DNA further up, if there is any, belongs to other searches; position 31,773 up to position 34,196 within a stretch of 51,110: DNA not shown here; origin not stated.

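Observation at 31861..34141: AT-rich monocistronic island between efp and spoVT encoding an orphan ~707-aa sensor-like protein with a membrane-inserted C-terminus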

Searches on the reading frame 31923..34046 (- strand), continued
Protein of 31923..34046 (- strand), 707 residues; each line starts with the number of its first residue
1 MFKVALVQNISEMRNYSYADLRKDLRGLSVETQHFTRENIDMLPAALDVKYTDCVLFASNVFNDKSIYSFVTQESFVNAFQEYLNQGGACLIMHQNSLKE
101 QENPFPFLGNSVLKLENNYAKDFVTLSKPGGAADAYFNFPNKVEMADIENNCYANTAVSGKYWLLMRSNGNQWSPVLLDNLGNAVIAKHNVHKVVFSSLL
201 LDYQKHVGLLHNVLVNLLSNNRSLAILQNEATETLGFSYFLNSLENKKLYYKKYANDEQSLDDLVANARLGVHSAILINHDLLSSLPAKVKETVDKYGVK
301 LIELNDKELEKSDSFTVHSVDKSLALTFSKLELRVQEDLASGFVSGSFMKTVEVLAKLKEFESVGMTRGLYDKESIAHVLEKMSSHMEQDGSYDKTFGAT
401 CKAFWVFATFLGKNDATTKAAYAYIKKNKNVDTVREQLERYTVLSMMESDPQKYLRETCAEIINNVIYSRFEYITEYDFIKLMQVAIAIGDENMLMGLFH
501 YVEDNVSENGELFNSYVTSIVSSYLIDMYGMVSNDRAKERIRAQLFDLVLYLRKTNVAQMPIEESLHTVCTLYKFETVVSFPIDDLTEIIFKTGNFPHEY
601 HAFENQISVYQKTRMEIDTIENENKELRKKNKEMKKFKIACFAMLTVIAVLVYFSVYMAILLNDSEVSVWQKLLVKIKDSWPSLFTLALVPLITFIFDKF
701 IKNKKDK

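Call 71: search_protein_families(library=ncbifam, proteins=[L021:8753-9901:+, L027:4527-5702:+, L024:8251-9393:+, L021:8216-8740:+, L027:8242-8859:+, L001:12130-12972:+, L002:8961-9917:+, L002:13146-14174:+, L002:14174-14737:+, L021:4844-5914:+], max_evalue=0.001)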
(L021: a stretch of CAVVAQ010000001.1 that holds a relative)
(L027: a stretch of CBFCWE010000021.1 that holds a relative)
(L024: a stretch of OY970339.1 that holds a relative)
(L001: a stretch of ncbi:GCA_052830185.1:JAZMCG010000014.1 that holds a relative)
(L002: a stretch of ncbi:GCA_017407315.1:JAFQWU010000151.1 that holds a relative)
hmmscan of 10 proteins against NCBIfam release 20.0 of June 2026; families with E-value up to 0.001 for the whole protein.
L021:8753-9901:+ (382 aa): 28 families (the best 25 are shown)
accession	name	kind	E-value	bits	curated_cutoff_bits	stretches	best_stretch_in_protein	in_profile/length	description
NF008371.0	PRK11170.1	equivalog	4.1e-115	384.7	483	1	1-377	1-379/382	N-acetylglucosamine-6-phosphate deacetylase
TIGR00221.1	nagA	equivalog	6.6e-107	357.7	225.65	1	1-374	4-379/380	N-acetylglucosamine-6-phosphate deacetylase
NF011990.0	PRK15446.2-6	subfamily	2.4e-10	39.7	233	1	4-58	5-62/390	alpha-D-ribose 1-methylphosphonate 5-triphosphate diphosphatase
NF006689.0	PRK09237.1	equivalog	8.9e-10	37.7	371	1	187-364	189-338/383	amidohydrolase/deacetylase family metallohydrolase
TIGR02318.1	phosphono_phnM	equivalog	1.2e-09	37.6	390.55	1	4-58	2-53/376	phosphonate metabolism protein PhnM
NF007457.0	PRK10027.1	equivalog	1.4e-09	36.7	768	1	313-377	299-364/588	adenine deaminase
TIGR01975.1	isoAsp_dipep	equivalog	3.1e-09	36.5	331.25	1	312-381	312-380/389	beta-aspartyl-peptidase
NF011989.0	PRK15446.2-5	equivalog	5.6e-09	35.2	565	1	3-60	5-61/385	alpha-D-ribose 1-methylphosphonate 5-triphosphate diphosphatase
TIGR03583.1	EF_0837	hypoth_equivalog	3.2e-08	33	432.15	0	302-364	272-332/365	amidohydrolase/deacetylase family metallohydrolase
TIGR01178.1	ade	equivalog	4.6e-08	32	472.5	0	311-377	264-330/552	adenine deaminase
TIGR01224.1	hutI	equivalog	2.1e-07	30.1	298.15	0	17-57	2-44/377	imidazolonepropionase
NF051886.1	XaaProDiPepCaul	equivalog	4.3e-07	29.3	500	1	8-61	9-63/398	Xaa-Pro dipeptidase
NF011987.0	PRK15446.2-3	subfamily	5.4e-07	28.8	253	0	325-380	328-386/395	alpha-D-ribose 1-methylphosphonate 5-triphosphate diphosphatase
TIGR03178.1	allantoinase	equivalog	1.7e-06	27.1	357.85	0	15-60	14-58/441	allantoinase AllB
NF006837.0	PRK09357.1-2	equivalog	2.3e-06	26.5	575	1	2-61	3-62/428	dihydroorotase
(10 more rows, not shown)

L027:4527-5702:+ (391 aa): 60 families (the best 25 are shown)
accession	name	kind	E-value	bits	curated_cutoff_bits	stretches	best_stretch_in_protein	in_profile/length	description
TIGR00221.1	nagA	equivalog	5.7e-105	351.4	225.65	1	9-387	5-380/380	N-acetylglucosamine-6-phosphate deacetylase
NF008371.0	PRK11170.1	equivalog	1.5e-80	271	483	1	11-387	4-377/382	N-acetylglucosamine-6-phosphate deacetylase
NF011990.0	PRK15446.2-6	subfamily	1.5e-19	70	233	2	323-389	313-382/390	alpha-D-ribose 1-methylphosphonate 5-triphosphate diphosphatase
NF058538.1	ergo_util_ErtD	equivalog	2.7e-18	66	600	2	10-124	3-107/446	hydantoin-5-propionate amidohydrolase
TIGR01975.1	isoAsp_dipep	equivalog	2.7e-16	59.7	331.25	2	318-388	306-375/389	beta-aspartyl-peptidase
TIGR02033.1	D-hydantoinase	equivalog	2.5e-15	56.4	393.25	2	10-119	2-107/454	dihydropyrimidinase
TIGR02318.1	phosphono_phnM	equivalog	6.5e-15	54.9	390.55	2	324-388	308-374/376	phosphonate metabolism protein PhnM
NF004839.0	PRK06189.1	equivalog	2.1e-13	49.8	631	2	305-376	322-392/451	allantoinase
TIGR01178.1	ade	equivalog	2.5e-13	49.3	472.5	1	323-390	264-331/552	adenine deaminase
NF009941.0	PRK13404.1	subfamily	7.4e-13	48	647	2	318-377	347-406/478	dihydropyrimidinase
NF006056.0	PRK08204.1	subfamily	8e-13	48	391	1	329-376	335-382/449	hypothetical protein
TIGR03178.1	allantoinase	equivalog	2.1e-12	46.6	357.85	2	309-376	321-386/441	allantoinase AllB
NF011987.0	PRK15446.2-3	subfamily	2.2e-12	46.5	253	1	326-387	317-381/395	alpha-D-ribose 1-methylphosphonate 5-triphosphate diphosphatase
NF011989.0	PRK15446.2-5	equivalog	2.2e-12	46.4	565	2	9-70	4-62/385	alpha-D-ribose 1-methylphosphonate 5-triphosphate diphosphatase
TIGR02967.1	guan_deamin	equivalog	6.3e-12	45.2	375.4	2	322-380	308-367/401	guanine deaminase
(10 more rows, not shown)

L024:8251-9393:+ (380 aa): 23 families
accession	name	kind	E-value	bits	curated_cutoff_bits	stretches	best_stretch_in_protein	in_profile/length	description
NF008371.0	PRK11170.1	equivalog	2e-109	366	483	1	1-378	1-379/382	N-acetylglucosamine-6-phosphate deacetylase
TIGR00221.1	nagA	equivalog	2.4e-100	336.1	225.65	1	1-375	4-379/380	N-acetylglucosamine-6-phosphate deacetylase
NF011990.0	PRK15446.2-6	subfamily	1.1e-10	40.9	233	1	318-376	321-380/390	alpha-D-ribose 1-methylphosphonate 5-triphosphate diphosphatase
NF011989.0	PRK15446.2-5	equivalog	4.8e-10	38.8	565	1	3-60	5-61/385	alpha-D-ribose 1-methylphosphonate 5-triphosphate diphosphatase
TIGR02318.1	phosphono_phnM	equivalog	5.3e-10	38.7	390.55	1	314-376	311-373/376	phosphonate metabolism protein PhnM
NF011987.0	PRK15446.2-3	subfamily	1e-07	31.1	253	1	327-378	329-383/395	alpha-D-ribose 1-methylphosphonate 5-triphosphate diphosphatase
TIGR01224.1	hutI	equivalog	1.2e-06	27.6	298.15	0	310-367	299-356/377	imidazolonepropionase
NF011984.0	PRK15446.1-5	equivalog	1.7e-06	27.1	260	0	319-365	319-362/379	alpha-D-ribose 1-methylphosphonate 5-triphosphate diphosphatase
TIGR01178.1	ade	equivalog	2e-06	26.6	472.5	0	312-376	264-328/552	adenine deaminase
NF007457.0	PRK10027.1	equivalog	2.7e-06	25.9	768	1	315-376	300-362/588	adenine deaminase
NF006689.0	PRK09237.1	equivalog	5.6e-06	25.2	371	0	310-365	285-338/383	amidohydrolase/deacetylase family metallohydrolase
NF005759.0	PRK07583.1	equivalog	6.5e-06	25.1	403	0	310-363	343-397/438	cytosine deaminase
NF006056.0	PRK08204.1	subfamily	1.3e-05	24.2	391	0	319-365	336-382/449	hypothetical protein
TIGR03178.1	allantoinase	equivalog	1.3e-05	24.2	357.85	0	3-60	3-58/441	allantoinase AllB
NF005557.0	PRK07228.1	equivalog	1.8e-05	23.6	522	1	320-365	332-377/445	5'-deoxyadenosine deaminase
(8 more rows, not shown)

L021:8216-8740:+ (174 aa): 45 families (the best 25 are shown)
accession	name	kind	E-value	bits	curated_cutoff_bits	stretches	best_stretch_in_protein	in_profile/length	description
NF007797.0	PRK10502.1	subfamily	8.5e-23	80.9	192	1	45-173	55-178/183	WcaF family extracellular polysaccharide biosynthesis acetyltransferase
NF038307.1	EPS_acetyl_HpsU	equivalog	1.8e-19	70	305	1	52-172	61-176/178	hormogonium polysaccharide biosynthesis acetyltransferase HpsU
NF007240.0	PRK09677.1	equivalog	1.9e-19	69.9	243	1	61-173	63-183/192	putative lipopolysaccharide biosynthesis O-acetyl transferase WbbJ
TIGR03570.1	NeuD_NnaD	subfamily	1.5e-18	67.2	160.8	1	63-169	99-202/202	NeuD/PglB/VioB family sugar acetyltransferase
NF007076.0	PRK09527.1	equivalog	2.5e-18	66.2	347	1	43-173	56-184/203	galactoside O-acetyltransferase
TIGR04008.1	WcaF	equivalog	1.4e-16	60.9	326.3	1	51-173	59-177/180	colanic acid biosynthesis acetyltransferase WcaF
NF041874.1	EPS_EpsC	equivalog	8.5e-15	54.9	150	1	90-173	82-166/168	serine O-acetyltransferase EpsC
TIGR03532.1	DapD_Ac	equivalog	4.4e-14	52.7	231.75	1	90-173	129-213/231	2,3,4,5-tetrahydropyridine-2,6-dicarboxylate N-acetyltransferase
NF007499.0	PRK10092.1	equivalog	1.1e-12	48.1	314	1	90-173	94-182/183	maltose O-acetyltransferase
NF058585.1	HptprglPActTf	PfamEq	1.2e-12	47.7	300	1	121-174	107-160/172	heptaprenylglyceryl phosphate O-acetyltransferase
TIGR03308.1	phn_thr-fam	hypoth_equivalog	1.3e-12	48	201.65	1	96-173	84-161/204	phosphonate metabolim protein, transferase hexapeptide repeat family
NF000311.1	Vat_ABCDEFH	equivalog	1.7e-12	47.3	300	1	121-173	111-163/201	Vat family streptogramin A O-acetyltransferase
NF050158.1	CarbAnhydGPos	equivalog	1e-11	44.8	250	1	62-173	26-142/172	gamma carbonic anhydrase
NF010933.0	PRK14353.1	equivalog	2.1e-11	43.1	505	1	19-165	275-425/453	bifunctional UDP-N-acetylglucosamine diphosphorylase/glucosamine-1-phosphate N-acetyltransferase GlmU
NF010937.0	PRK14357.1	equivalog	4.3e-11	42.4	658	1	26-165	292-428/448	bifunctional UDP-N-acetylglucosamine diphosphorylase/glucosamine-1-phosphate N-acetyltransferase GlmU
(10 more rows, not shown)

L027:8242-8859:+ (205 aa): 44 families (the best 25 are shown)
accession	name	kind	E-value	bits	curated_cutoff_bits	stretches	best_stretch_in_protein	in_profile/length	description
NF007797.0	PRK10502.1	subfamily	5.4e-24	84.8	192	1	69-203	50-178/183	WcaF family extracellular polysaccharide biosynthesis acetyltransferase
NF007240.0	PRK09677.1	equivalog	7e-22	77.8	243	1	91-204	64-184/192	putative lipopolysaccharide biosynthesis O-acetyl transferase WbbJ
NF038307.1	EPS_acetyl_HpsU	equivalog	8.3e-22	77.7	305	1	68-200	48-174/178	hormogonium polysaccharide biosynthesis acetyltransferase HpsU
NF007499.0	PRK10092.1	equivalog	2.8e-21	76.1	314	1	82-204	63-183/183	maltose O-acetyltransferase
TIGR03308.1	phn_thr-fam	hypoth_equivalog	1.9e-19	70.3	201.65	1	72-203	20-161/204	phosphonate metabolim protein, transferase hexapeptide repeat family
NF041874.1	EPS_EpsC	equivalog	5.3e-19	68.5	150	1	146-203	109-166/168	serine O-acetyltransferase EpsC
TIGR03570.1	NeuD_NnaD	subfamily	3e-18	66.2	160.8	1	150-199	153-202/202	NeuD/PglB/VioB family sugar acetyltransferase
NF007076.0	PRK09527.1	equivalog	1.5e-17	63.7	347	1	110-204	93-185/203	galactoside O-acetyltransferase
NF010933.0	PRK14353.1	equivalog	6.7e-17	61.2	505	1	36-202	251-432/453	bifunctional UDP-N-acetylglucosamine diphosphorylase/glucosamine-1-phosphate N-acetyltransferase GlmU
NF000311.1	Vat_ABCDEFH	equivalog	3.4e-16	59.4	300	1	77-203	26-163/201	Vat family streptogramin A O-acetyltransferase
TIGR01173.1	glmU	equivalog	6.5e-16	58.2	366.85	1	128-200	369-441/452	bifunctional UDP-N-acetylglucosamine diphosphorylase/glucosamine-1-phosphate N-acetyltransferase GlmU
TIGR04008.1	WcaF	equivalog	1.8e-15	57.3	326.3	1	68-202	48-176/180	colanic acid biosynthesis acetyltransferase WcaF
NF010937.0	PRK14357.1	equivalog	7.7e-14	51.4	658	1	129-203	362-436/448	bifunctional UDP-N-acetylglucosamine diphosphorylase/glucosamine-1-phosphate N-acetyltransferase GlmU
NF010936.0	PRK14356.1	equivalog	4.3e-13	49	666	1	128-196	376-444/456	bifunctional UDP-N-acetylglucosamine diphosphorylase/glucosamine-1-phosphate N-acetyltransferase GlmU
NF000111.1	stregram_VatD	exception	7.1e-13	48.8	400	1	77-203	29-166/209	streptogramin A O-acetyltransferase Vat(D)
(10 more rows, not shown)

L001:12130-12972:+ (280 aa): 0 families

L002:8961-9917:+ (318 aa): 0 families

L002:13146-14174:+ (342 aa): 5 families
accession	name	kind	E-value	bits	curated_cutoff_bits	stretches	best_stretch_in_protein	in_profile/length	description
NF038032.1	CehA_McbA_metalo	domain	2.2e-16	60.2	80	1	11-271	1-227/315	CehA/McbA family metallohydrolase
NF041577.1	nside_bi_sphtase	equivalog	2.7e-08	33.3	400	1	14-53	3-42/276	3',5'-nucleoside bisphosphate phosphatase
NF047791.1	RNaseRnm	equivalog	1.3e-06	27.8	375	1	16-52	4-40/275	RNase RNM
NF006375.0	PRK08609.1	equivalog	0.00024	19.8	426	1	14-54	336-376/571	DNA polymerase/3'-5' exonuclease PolX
NF004981.0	PRK06361.1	equivalog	0.00032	20.1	117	1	16-50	3-37/217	histidinol phosphate phosphatase domain-containing protein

L002:14174-14737:+ (187 aa): 1 family
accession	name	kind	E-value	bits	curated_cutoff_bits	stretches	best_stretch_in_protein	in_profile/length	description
NF047646.1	REP_Tyr_transpos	equivalog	5.4e-19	68.5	80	1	87-179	42-136/146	REP-associated tyrosine transposase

L021:4844-5914:+ (356 aa): 3 families
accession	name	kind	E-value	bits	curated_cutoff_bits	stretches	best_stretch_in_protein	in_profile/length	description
TIGR03263.1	guanyl_kin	equivalog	1.3e-22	80.3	160.45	1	3-129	2-126/180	guanylate kinase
NF011325.0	PRK14738.1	equivalog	5e-17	61.8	263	1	7-121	18-131/206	guanylate kinase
NF011324.0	PRK14737.1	equivalog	6e-12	45.7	318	1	4-125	7-127/187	guanylate kinase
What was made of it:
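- The NagA partner scores 336-358 bits against the TIGR00221 cutoff of 225.65 (call 71). The acetyltransferase resembles the WcaF/WbbJ/Maa type (call 71).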

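Call 85: search_protein_families(library=padloc, alignment_id=A7, max_evalue=0.00001)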
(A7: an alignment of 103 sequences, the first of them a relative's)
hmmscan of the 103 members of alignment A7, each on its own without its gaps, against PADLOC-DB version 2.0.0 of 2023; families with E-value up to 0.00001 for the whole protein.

A. member 1, L021:451-1179:+ (243 aa): 2 families
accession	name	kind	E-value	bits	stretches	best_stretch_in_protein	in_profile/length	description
PDLC03540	REase_II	-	1.2e-90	301.6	1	10-239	10-240/247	Type II restriction enzyme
PDLC03400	REase_II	-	1.3e-49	167.2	1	11-173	11-173/222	Type II restriction enzyme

B. families by the number of members that match (of 103 scanned): 167 families (the first 25 are shown)
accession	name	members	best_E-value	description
PDLC01438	Csa3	3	9.4e-08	"CAS-I,CAS-II,CAS-III,CAS-IV,CAS-V,CAS-VI; associated_signaling"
PDLC04986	PDC-S28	2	1.2e-285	-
PDLC04987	PDC-S28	2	1.4e-164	-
PDLC03859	LmuB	2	3.8e-26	-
PDLC04135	mad3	2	3.8e-19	mads_3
PDLC00829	E1-E2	2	2e-18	E1-E2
PDLC00855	E1-E2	2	4e-18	E1-E2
PDLC01439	typeIV_DinG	2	6.8e-18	CAS-IV-A; associated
PDLC00832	E1-E2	2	1e-17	E1-E2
PDLC00836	E1-E2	2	1.3e-17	E1-E2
PDLC00847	E1-E2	2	1e-16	E1-E2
PDLC00844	E1-E2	2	1.1e-16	E1-E2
PDLC00840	E1-E2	2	1.2e-16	E1-E2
PDLC00828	E1-E2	2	1.6e-16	E1-E2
PDLC00848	E1-E2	2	1.9e-16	E1-E2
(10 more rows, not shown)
